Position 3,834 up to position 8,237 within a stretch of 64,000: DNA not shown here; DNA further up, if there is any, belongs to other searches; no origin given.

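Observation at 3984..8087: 1367-aa polytopic protein combining an ArnT/PMT-like N-terminal module, a YYYxG (DUF2298/Chlor_Arch_YYY-like) core and a soluble C-terminal domain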

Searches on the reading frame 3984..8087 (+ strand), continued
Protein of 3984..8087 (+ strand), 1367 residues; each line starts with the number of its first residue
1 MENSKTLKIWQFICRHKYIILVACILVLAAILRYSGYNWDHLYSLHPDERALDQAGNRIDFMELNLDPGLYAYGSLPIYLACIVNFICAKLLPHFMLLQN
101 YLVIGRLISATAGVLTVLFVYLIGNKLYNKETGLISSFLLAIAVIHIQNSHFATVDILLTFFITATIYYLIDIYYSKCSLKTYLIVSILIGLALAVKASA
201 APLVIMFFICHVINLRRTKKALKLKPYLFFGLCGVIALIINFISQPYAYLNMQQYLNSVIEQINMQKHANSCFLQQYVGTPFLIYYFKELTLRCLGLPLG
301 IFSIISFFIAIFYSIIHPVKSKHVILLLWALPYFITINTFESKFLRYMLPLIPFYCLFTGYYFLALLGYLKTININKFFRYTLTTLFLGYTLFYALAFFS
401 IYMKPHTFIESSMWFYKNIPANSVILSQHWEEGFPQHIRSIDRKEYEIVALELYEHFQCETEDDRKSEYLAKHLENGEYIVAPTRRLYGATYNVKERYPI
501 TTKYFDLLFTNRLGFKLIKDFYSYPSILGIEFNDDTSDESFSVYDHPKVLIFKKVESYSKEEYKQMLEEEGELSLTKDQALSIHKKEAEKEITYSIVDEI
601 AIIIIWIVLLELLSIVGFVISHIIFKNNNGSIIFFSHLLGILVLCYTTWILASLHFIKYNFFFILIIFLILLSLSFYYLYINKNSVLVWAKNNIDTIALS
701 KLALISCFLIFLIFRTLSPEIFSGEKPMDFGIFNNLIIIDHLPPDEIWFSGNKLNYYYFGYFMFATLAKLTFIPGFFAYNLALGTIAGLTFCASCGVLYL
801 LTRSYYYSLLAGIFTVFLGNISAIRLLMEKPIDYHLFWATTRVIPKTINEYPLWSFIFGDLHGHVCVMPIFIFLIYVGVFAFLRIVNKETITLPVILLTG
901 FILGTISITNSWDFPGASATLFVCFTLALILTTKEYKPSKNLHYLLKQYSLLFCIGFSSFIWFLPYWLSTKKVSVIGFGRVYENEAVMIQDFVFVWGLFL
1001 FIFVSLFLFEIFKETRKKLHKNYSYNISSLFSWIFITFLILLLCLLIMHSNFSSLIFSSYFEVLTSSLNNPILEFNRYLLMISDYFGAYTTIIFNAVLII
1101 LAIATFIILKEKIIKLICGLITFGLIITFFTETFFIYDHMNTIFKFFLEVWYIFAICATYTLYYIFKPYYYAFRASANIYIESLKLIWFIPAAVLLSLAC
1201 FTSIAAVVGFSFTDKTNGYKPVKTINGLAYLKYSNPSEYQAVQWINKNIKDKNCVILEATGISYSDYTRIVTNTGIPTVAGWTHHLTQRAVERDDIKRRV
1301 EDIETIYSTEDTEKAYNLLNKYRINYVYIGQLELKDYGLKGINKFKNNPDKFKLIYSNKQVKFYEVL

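Call 9: find_homologous_proteins(query=window:3984-8087:+, max_evalue=0.00001)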
Query window:3984-8087:+ (1367 aa): 1603 proteins with E <= 0.00001 among 8000 candidates; the best 120 are listed.
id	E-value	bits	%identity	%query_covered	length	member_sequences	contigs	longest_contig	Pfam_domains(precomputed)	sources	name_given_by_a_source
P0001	0.0e+0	3054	100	100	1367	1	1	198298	PF10060.16,PF13231.13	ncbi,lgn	ncbi:MAG: DUF2298 domain-containing protein [Cyanobacteriota bacterium]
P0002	0.0e+0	1770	58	100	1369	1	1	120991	PF10060.16,PF13231.13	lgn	-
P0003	0.0e+0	1728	56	100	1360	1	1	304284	PF10060.16,PF02366.25,PF13231.13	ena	-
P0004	0.0e+0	1619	55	100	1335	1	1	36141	PF10060.16,PF02366.25,PF13231.13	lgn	-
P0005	0.0e+0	1570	53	100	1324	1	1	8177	PF10060.16,PF13231.13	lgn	-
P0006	0.0e+0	1529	53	100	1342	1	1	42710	PF10060.16,PF13231.13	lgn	-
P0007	0.0e+0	1462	50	100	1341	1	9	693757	PF10060.16,PF02366.25,PF13231.13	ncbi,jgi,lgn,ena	jgi:YYY domain-containing protein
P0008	0.0e+0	1454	50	100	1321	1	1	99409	PF10060.16,PF13231.13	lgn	-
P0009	0.0e+0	1451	50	99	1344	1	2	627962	PF10060.16,PF02366.25,PF13231.13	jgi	jgi:YYY domain-containing protein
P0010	0.0e+0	1328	49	75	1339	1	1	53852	PF10060.16,PF13231.13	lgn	-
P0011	0.0e+0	1252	45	100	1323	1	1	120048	PF10060.16,PF13231.13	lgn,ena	-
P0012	0.0e+0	1167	57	67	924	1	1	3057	PF10060.16,PF02366.25,PF13231.13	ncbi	ncbi:MAG: DUF2298 domain-containing protein, partial [Vampirovibrionia bacterium]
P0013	0.0e+0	1028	50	71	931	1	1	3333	PF10060.16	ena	-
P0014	9.8e-221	754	34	99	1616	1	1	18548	PF10060.16,PF17170.11,PF13449.13,PF01436.28,PF25021.2,PF06739.18,PF08450.19,PF13231.13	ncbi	-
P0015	9.5e-208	711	32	98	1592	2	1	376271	PF10060.16,PF02366.25,PF17170.11,PF01436.28,PF25021.2,PF08450.19,PF13231.13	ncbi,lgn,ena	-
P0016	1.6e-206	707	31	98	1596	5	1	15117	PF10060.16,PF02366.25,PF17170.11,PF13449.13,PF01436.28,PF08450.19,PF13231.13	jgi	-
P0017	9.5e-206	705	33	71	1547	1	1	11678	PF10060.16,PF17170.11,PF13449.13,PF24684.2,PF01436.28,PF25021.2,PF08450.19,PF13231.13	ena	-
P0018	2.6e-205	703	32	99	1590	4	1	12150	PF10060.16,PF02366.25,PF17170.11,PF13449.13,PF24684.2,PF01436.28,PF25021.2,PF08450.19,PF13231.13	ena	-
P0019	7.4e-204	698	32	98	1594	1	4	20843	PF10060.16,PF13449.13,PF24684.2,PF01436.28,PF25021.2,PF08450.19,PF13231.13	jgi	-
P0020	2.5e-203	697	34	73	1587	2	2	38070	PF10060.16,PF02366.25,PF24684.2,PF01436.28,PF25021.2,PF08450.19,PF13231.13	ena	-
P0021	5.5e-200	685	32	72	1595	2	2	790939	PF10060.16,PF17170.11,PF13449.13,PF01436.28,PF25021.2,PF08450.19,PF13231.13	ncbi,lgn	-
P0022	8.3e-200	685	31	97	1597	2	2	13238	PF10060.16,PF02366.25,PF24684.2,PF01436.28,PF25021.2,PF08450.19,PF13231.13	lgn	-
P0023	2.3e-199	683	34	39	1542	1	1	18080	PF10060.16,PF13449.13,PF24684.2,PF01436.28,PF25021.2,PF08450.19,PF13231.13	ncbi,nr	ncbi:MAG: hypothetical protein QOD06_1082 [Candidatus Binatota bacterium]|nr:hypothetical protein [C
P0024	2.8e-199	683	32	71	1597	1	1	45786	PF10060.16,PF02366.25,PF13449.13,PF24684.2,PF01436.28,PF25021.2,PF08450.19,PF13231.13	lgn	-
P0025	1.2e-198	681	32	72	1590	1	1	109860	PF10060.16,PF02366.25,PF13449.13,PF24684.2,PF01436.28,PF25021.2,PF08450.19,PF13231.13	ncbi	-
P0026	9.0e-196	672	32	72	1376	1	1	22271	PF10060.16,PF02366.25,PF01436.28,PF13231.13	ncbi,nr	ncbi:MAG: glycosyltransferase family 39 protein, partial [Deltaproteobacteria bacterium]|nr:glycosyl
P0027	1.1e-195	671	32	73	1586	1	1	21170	PF10060.16,PF02366.25,PF17170.11,PF24684.2,PF01436.28,PF25021.2,PF08450.19,PF13231.13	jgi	jgi:YYY domain-containing protein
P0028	1.5e-195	671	31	72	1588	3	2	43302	PF09594.17,PF10060.16,PF02366.25,PF13449.13,PF24684.2,PF01436.28,PF25021.2,PF08450.19,PF13231.13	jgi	jgi:YYY domain-containing protein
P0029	1.6e-195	671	31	98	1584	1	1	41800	PF10060.16,PF02366.25,PF01436.28,PF25021.2,PF08450.19,PF13231.13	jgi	jgi:YYY domain-containing protein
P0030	2.4e-195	670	31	75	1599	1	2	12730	PF10060.16,PF02366.25,PF24684.2,PF01436.28,PF25021.2,PF08450.19,PF13231.13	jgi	jgi:YYY domain-containing protein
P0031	3.0e-195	670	30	98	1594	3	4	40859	PF10060.16,PF02366.25,PF13449.13,PF24684.2,PF01436.28,PF25021.2,PF08450.19,PF13231.13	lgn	-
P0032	5.6e-195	669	32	98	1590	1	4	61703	PF10060.16,PF02366.25,PF17170.11,PF24684.2,PF01436.28,PF25021.2,PF08450.19,PF13231.13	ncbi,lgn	-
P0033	8.3e-195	668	31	100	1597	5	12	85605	PF10060.16,PF02366.25,PF13449.13,PF24684.2,PF01436.28,PF25021.2,PF08450.19,PF13231.13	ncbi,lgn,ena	-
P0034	3.3e-194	666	33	66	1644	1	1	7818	PF10060.16,PF02366.25,PF13449.13,PF24684.2,PF01436.28,PF25021.2,PF08450.19,PF13231.13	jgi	jgi:YYY domain-containing protein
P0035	2.8e-193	663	32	73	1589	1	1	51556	PF10060.16,PF02366.25,PF24684.2,PF01436.28,PF25021.2,PF08450.19,PF13231.13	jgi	jgi:YYY domain-containing protein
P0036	9.9e-193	661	30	98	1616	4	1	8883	PF10060.16,PF13449.13,PF24684.2,PF01436.28,PF25021.2,PF06739.18,PF08450.19,PF13231.13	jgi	jgi:YYY domain-containing protein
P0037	6.1e-192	659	29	97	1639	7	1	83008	PF10060.16,PF13449.13,PF24684.2,PF01436.28,PF25021.2,PF08450.19,PF13231.13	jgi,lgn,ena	-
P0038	7.4e-192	659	32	73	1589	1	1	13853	PF10060.16,PF02366.25,PF24684.2,PF01436.28,PF25021.2,PF08450.19,PF13231.13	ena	-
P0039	7.5e-192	659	30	100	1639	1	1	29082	PF10060.16,PF02366.25,PF13449.13,PF24684.2,PF01436.28,PF08450.19,PF13231.13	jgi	jgi:YYY domain-containing protein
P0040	1.5e-191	658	32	70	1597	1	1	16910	PF10060.16,PF02366.25,PF13449.13,PF24684.2,PF01436.28,PF25021.2,PF08450.19,PF13231.13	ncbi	-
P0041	1.5e-191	658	29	98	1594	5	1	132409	PF10060.16,PF02366.25,PF13449.13,PF24684.2,PF01436.28,PF25021.2,PF06739.18,PF08450.19,PF13231.13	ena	-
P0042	2.0e-191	657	30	98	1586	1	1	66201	PF09594.17,PF10060.16,PF02366.25,PF13449.13,PF24684.2,PF01436.28,PF25021.2,PF08450.19,PF13231.13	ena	-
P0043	3.1e-191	656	34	65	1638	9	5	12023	PF10060.16,PF02366.25,PF13449.13,PF24684.2,PF01436.28,PF25021.2,PF08450.19,PF13231.13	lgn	-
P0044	5.8e-191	656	34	66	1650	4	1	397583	PF10060.16,PF24684.2,PF01436.28,PF25021.2,PF06739.18,PF08450.19,PF13231.13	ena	-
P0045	8.8e-191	655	30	100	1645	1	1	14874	PF10060.16,PF02366.25,PF13449.13,PF24684.2,PF01436.28,PF25021.2,PF08450.19,PF13231.13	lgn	-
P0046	1.3e-190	654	30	98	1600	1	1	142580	PF10060.16,PF02366.25,PF13449.13,PF24684.2,PF01436.28,PF25021.2,PF08450.19,PF13231.13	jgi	jgi:YYY domain-containing protein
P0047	1.3e-190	654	30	98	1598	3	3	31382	PF10060.16,PF02366.25,PF24684.2,PF01436.28,PF25021.2,PF08450.19,PF13231.13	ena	-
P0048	1.6e-190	654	33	65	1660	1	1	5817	PF10060.16,PF02366.25,PF13449.13,PF24684.2,PF01436.28,PF25021.2,PF08450.19,PF13231.13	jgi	jgi:YYY domain-containing protein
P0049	2.0e-190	654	32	73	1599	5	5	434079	PF10060.16,PF02366.25,PF13449.13,PF24684.2,PF01436.28,PF25021.2,PF08450.19,PF13231.13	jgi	jgi:YYY domain-containing protein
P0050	4.7e-190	653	30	97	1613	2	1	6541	PF10060.16,PF02366.25,PF13449.13,PF24684.2,PF01436.28,PF25021.2,PF08450.19,PF13231.13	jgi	jgi:YYY domain-containing protein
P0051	3.5e-189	650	32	68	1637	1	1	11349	PF10060.16,PF02366.25,PF13449.13,PF24684.2,PF01436.28,PF08450.19,PF13231.13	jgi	jgi:YYY domain-containing protein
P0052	3.6e-189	650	36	65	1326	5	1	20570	PF10060.16,PF02366.25,PF13231.13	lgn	-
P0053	7.3e-189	649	29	97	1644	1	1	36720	PF10060.16,PF02366.25,PF03901.24,PF24684.2,PF01436.28,PF25021.2,PF08450.19,PF13231.13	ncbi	ncbi:MAG: DUF2298 domain-containing protein [Acidobacteriota bacterium]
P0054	7.4e-189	649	32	72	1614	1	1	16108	PF10060.16,PF02366.25,PF13449.13,PF24684.2,PF01436.28,PF25021.2,PF08450.19,PF13231.13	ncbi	-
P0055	8.2e-189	648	30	98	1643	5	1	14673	PF10060.16,PF02366.25,PF13449.13,PF24684.2,PF01436.28,PF25021.2,PF08450.19,PF13231.13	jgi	jgi:YYY domain-containing protein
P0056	9.9e-189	648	30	98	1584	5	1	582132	PF10060.16,PF02366.25,PF24684.2,PF01436.28,PF25021.2,PF08450.19,PF13231.13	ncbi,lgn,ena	-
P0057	1.3e-188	648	31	99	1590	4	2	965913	PF10060.16,PF02366.25,PF13449.13,PF24684.2,PF01436.28,PF25021.2,PF08450.19,PF13231.13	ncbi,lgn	ncbi:MAG: DUF2298 domain-containing protein [Candidatus Binatia bacterium]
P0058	1.4e-188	648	33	67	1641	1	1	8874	PF10060.16,PF02366.25,PF13449.13,PF24684.2,PF01436.28,PF25021.2,PF08450.19,PF13231.13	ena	-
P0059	1.8e-188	647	33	67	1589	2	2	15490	PF10060.16,PF02366.25,PF13449.13,PF24684.2,PF01436.28,PF25021.2,PF08450.19,PF13231.13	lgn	-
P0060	1.8e-188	647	34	67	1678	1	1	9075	PF10060.16,PF02366.25,PF17170.11,PF24684.2,PF01436.28,PF25021.2,PF06739.18,PF08450.19,PF13231.13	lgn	-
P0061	2.8e-188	647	33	70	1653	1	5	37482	PF10060.16,PF17170.11,PF13449.13,PF24684.2,PF01436.28,PF25021.2,PF08450.19,PF13231.13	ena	-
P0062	3.6e-188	646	31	99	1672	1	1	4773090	PF10060.16,PF02366.25,PF17170.11,PF24684.2,PF01436.28,PF25021.2,PF08450.19,PF13231.13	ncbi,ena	-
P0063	3.7e-188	646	30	99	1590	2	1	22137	PF10060.16,PF02366.25,PF13449.13,PF24684.2,PF01436.28,PF25021.2,PF08450.19,PF13231.13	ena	-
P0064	4.7e-188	646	34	66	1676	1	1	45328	PF10060.16,PF02366.25,PF17170.11,PF24684.2,PF01436.28,PF25021.2,PF08450.19,PF13231.13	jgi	jgi:YYY domain-containing protein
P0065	5.2e-188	646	30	71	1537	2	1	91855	PF10060.16,PF17170.11,PF13449.13,PF24684.2,PF01436.28,PF25021.2,PF08450.19,PF13231.13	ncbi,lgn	-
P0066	6.4e-188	646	29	98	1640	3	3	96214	PF10060.16,PF02366.25,PF13449.13,PF24684.2,PF01436.28,PF25021.2,PF06739.18,PF08450.19,PF13231.13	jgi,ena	-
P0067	8.7e-188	645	31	99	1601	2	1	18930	PF10060.16,PF02366.25,PF13449.13,PF24684.2,PF01436.28,PF08450.19,PF13231.13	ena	-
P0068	1.6e-187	644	33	66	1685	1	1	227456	PF10060.16,PF02366.25,PF17170.11,PF24684.2,PF01436.28,PF25021.2,PF06739.18,PF08450.19,PF13231.13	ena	-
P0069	2.1e-187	644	31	98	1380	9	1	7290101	PF10060.16,PF02366.25,PF13231.13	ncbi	-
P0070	3.1e-187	643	32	70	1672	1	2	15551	PF10060.16,PF02366.25,PF17170.11,PF24684.2,PF01436.28,PF25021.2,PF06739.18,PF08450.19,PF13231.13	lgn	-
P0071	6.5e-187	642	32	66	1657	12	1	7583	PF10060.16,PF02366.25,PF24684.2,PF01436.28,PF25021.2,PF06739.18,PF08450.19,PF13231.13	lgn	-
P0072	7.6e-187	642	31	65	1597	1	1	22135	PF10060.16,PF02366.25,PF24684.2,PF01436.28,PF25021.2,PF06739.18,PF08450.19,PF13231.13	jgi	jgi:YYY domain-containing protein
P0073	7.7e-187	642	30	98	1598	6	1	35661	PF10060.16,PF02366.25,PF01436.28,PF08450.19,PF13231.13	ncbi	ncbi:MAG: DUF2298 domain-containing protein [Candidatus Binatia bacterium]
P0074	8.2e-187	642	31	99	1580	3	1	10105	PF10060.16,PF02366.25,PF24684.2,PF01436.28,PF08450.19,PF13231.13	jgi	jgi:YYY domain-containing protein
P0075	1.3e-186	641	30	99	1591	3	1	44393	PF10060.16,PF02366.25,PF13449.13,PF24684.2,PF01436.28,PF25021.2,PF08450.19,PF13231.13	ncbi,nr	ncbi:MAG: hypothetical protein H6Q33_1136 [Deltaproteobacteria bacterium]|nr:hypothetical protein [D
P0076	1.7e-186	641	30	98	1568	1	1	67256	PF10060.16,PF17170.11,PF01436.28,PF25021.2,PF08450.19,PF13231.13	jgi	jgi:YYY domain-containing protein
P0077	2.6e-186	640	30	99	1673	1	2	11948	PF10060.16,PF02366.25,PF17170.11,PF24684.2,PF01436.28,PF25021.2,PF06739.18,PF08450.19,PF13231.13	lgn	-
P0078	2.7e-186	640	34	65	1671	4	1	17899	PF10060.16,PF02366.25,PF24684.2,PF01436.28,PF25021.2,PF08450.19,PF13231.13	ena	-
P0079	7.0e-186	639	33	67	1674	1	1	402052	PF10060.16,PF02366.25,PF17170.11,PF13449.13,PF24684.2,PF01436.28,PF25021.2,PF06739.18,PF08450.19,PF13231.13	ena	-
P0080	8.3e-186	639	31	73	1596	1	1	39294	PF10060.16,PF02366.25,PF17170.11,PF24684.2,PF01436.28,PF25021.2,PF08450.19,PF13231.13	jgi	jgi:YYY domain-containing protein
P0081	8.8e-186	638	32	98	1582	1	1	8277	PF10060.16,PF02366.25,PF17170.11,PF13449.13,PF24684.2,PF01436.28,PF25021.2,PF08450.19,PF13231.13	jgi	jgi:YYY domain-containing protein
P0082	1.0e-185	638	35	61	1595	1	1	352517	PF10060.16,PF13449.13,PF24684.2,PF01436.28,PF25021.2,PF08450.19,PF13231.13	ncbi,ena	-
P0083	1.0e-185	638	33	66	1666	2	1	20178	PF10060.16,PF02366.25,PF17170.11,PF24684.2,PF01436.28,PF25021.2,PF06739.18,PF08450.19,PF13231.13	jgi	-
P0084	1.6e-185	638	30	100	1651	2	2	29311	PF10060.16,PF02366.25,PF13449.13,PF24684.2,PF01436.28,PF25021.2,PF08450.19,PF13231.13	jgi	-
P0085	2.0e-185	637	29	98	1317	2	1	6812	PF10060.16,PF03901.24,PF13231.13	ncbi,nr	ncbi:MAG TPA: DUF2298 domain-containing protein, partial [Thermoanaerobaculia bacterium]|nr:DUF2298 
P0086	2.1e-185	637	31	98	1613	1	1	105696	PF10060.16,PF13449.13,PF24684.2,PF01436.28,PF25021.2,PF08450.19,PF13231.13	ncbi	-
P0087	5.1e-185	636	30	98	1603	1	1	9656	PF10060.16,PF02366.25,PF13449.13,PF24684.2,PF01436.28,PF08450.19,PF13231.13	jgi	jgi:YYY domain-containing protein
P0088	5.5e-185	636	29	82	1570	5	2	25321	PF10060.16,PF24684.2,PF01436.28,PF25021.2,PF08450.19,PF13231.13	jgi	jgi:YYY domain-containing protein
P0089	5.9e-185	636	33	65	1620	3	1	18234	PF10060.16,PF02366.25,PF13449.13,PF24684.2,PF01436.28,PF25021.2,PF06739.18,PF08450.19,PF13231.13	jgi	jgi:YYY domain-containing protein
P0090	1.7e-184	634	32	69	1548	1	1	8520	PF10060.16,PF17170.11,PF24684.2,PF01436.28,PF25021.2,PF08450.19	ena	-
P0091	2.1e-184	634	32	72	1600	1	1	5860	PF10060.16,PF02366.25,PF24684.2,PF01436.28,PF25021.2,PF08450.19,PF13231.13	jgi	jgi:YYY domain-containing protein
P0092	3.3e-184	633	35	61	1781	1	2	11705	PF10060.16,PF24684.2,PF01436.28,PF25021.2,PF06739.18,PF08450.19,PF13231.13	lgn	-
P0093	5.5e-184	632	30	99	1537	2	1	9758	PF10060.16,PF02366.25,PF01436.28,PF08450.19,PF13231.13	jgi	jgi:YYY domain-containing protein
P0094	1.7e-183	631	30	99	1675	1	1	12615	PF10060.16,PF02366.25,PF17170.11,PF24684.2,PF01436.28,PF25021.2,PF06739.18,PF08450.19,PF13231.13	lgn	-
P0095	2.2e-183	631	30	64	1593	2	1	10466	PF10060.16,PF02366.25,PF13449.13,PF24684.2,PF01436.28,PF25021.2,PF08450.19,PF13231.13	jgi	-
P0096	2.4e-183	630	32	74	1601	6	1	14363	PF10060.16,PF02366.25,PF13449.13,PF24684.2,PF01436.28,PF25021.2,PF08450.19,PF13231.13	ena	-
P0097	4.1e-183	630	31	98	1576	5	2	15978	PF10060.16,PF02366.25,PF24684.2,PF01436.28,PF25021.2,PF08450.19,PF13231.13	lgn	-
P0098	4.1e-183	630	33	17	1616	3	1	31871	PF10060.16,PF02366.25,PF24684.2,PF01436.28,PF25021.2,PF08450.19,PF13231.13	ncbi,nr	ncbi:MAG TPA: DUF2298 domain-containing protein [Thermoanaerobaculaceae bacterium]|nr:DUF2298 domain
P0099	6.9e-183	629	32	72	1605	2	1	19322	PF10060.16,PF02366.25,PF24684.2,PF01436.28,PF25021.2,PF08450.19,PF13231.13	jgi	-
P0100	7.3e-183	629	32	66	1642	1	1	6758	PF10060.16,PF13449.13,PF24684.2,PF01436.28,PF25021.2,PF06739.18,PF08450.19,PF13231.13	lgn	-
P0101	9.4e-183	628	34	61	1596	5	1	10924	PF10060.16,PF02366.25,PF13449.13,PF24684.2,PF01436.28,PF25021.2,PF08450.19,PF13231.13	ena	-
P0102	1.9e-182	627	32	65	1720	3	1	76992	PF10060.16,PF13449.13,PF24684.2,PF01436.28,PF25021.2,PF08450.19,PF13231.13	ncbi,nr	ncbi:MAG TPA: DUF2298 domain-containing protein [Candidatus Binatia bacterium]|nr:DUF2298 domain-con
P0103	2.2e-182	627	30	99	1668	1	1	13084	PF10060.16,PF02366.25,PF17170.11,PF24684.2,PF01436.28,PF25021.2,PF08450.19,PF13231.13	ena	-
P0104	2.2e-182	627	32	67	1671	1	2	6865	PF10060.16,PF02366.25,PF13449.13,PF24684.2,PF01436.28,PF25021.2,PF06739.18,PF08450.19,PF13231.13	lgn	-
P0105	7.2e-182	625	31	71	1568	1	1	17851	PF10060.16,PF02366.25,PF13449.13,PF24684.2,PF01436.28,PF25021.2,PF06739.18,PF08450.19,PF13231.13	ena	-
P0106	3.9e-181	623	31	98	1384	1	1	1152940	PF10060.16,PF02366.25,PF13231.13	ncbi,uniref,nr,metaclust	ncbi:glycosyl transferase family 39 [Candidatus Vecturithrix granuli]|uniref:Glycosyl transferase fa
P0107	6.6e-181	622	30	71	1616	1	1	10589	PF10060.16,PF02366.25,PF24684.2,PF01436.28,PF25021.2,PF08450.19,PF13231.13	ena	-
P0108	7.5e-181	622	30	98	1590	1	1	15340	PF10060.16,PF02366.25,PF24684.2,PF01436.28,PF08450.19,PF13231.13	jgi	jgi:YYY domain-containing protein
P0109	7.9e-181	622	29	99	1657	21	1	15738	PF10060.16,PF02366.25,PF24684.2,PF01436.28,PF25021.2,PF08450.19,PF13231.13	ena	-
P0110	8.6e-181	622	29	98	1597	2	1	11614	PF10060.16,PF02366.25,PF24684.2,PF01436.28,PF25021.2,PF08450.19,PF13231.13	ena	-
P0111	4.6e-180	620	31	71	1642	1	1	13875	PF10060.16,PF02366.25,PF13449.13,PF24684.2,PF01436.28,PF25021.2,PF08450.19,PF13231.13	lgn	-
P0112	4.8e-180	619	29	98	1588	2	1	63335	PF10060.16,PF02366.25,PF24684.2,PF01436.28,PF25021.2,PF08450.19,PF13231.13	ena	-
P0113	6.8e-180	619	32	71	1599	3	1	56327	PF10060.16,PF13449.13,PF24684.2,PF01436.28,PF25021.2,PF08450.19,PF13231.13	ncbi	-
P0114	1.0e-179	618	32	73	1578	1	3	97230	PF10060.16,PF01436.28,PF13231.13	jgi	jgi:YYY domain-containing protein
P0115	1.7e-179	618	32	62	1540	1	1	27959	PF10060.16,PF17170.11,PF13449.13,PF24684.2,PF01436.28,PF25021.2,PF08450.19,PF13231.13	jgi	jgi:YYY domain-containing protein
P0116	7.7e-179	615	32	65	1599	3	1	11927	PF10060.16,PF24684.2,PF01436.28,PF08450.19,PF13231.13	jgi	-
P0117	8.8e-178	612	33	65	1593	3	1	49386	PF10060.16,PF13449.13,PF24684.2,PF01436.28,PF25021.2,PF08450.19,PF13231.13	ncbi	-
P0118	1.2e-177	612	30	98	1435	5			PF10060.16,PF01436.28,PF13231.13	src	-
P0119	1.2e-177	611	32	72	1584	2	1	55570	PF10060.16,PF02366.25,PF01436.28,PF08450.19,PF13231.13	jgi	jgi:YYY domain-containing protein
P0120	1.5e-177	611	32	64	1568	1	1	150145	PF10060.16,PF13449.13,PF24684.2,PF01436.28,PF25021.2,PF08450.19,PF13231.13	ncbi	ncbi:MAG: DUF2298 domain-containing protein [Thermoanaerobaculia bacterium]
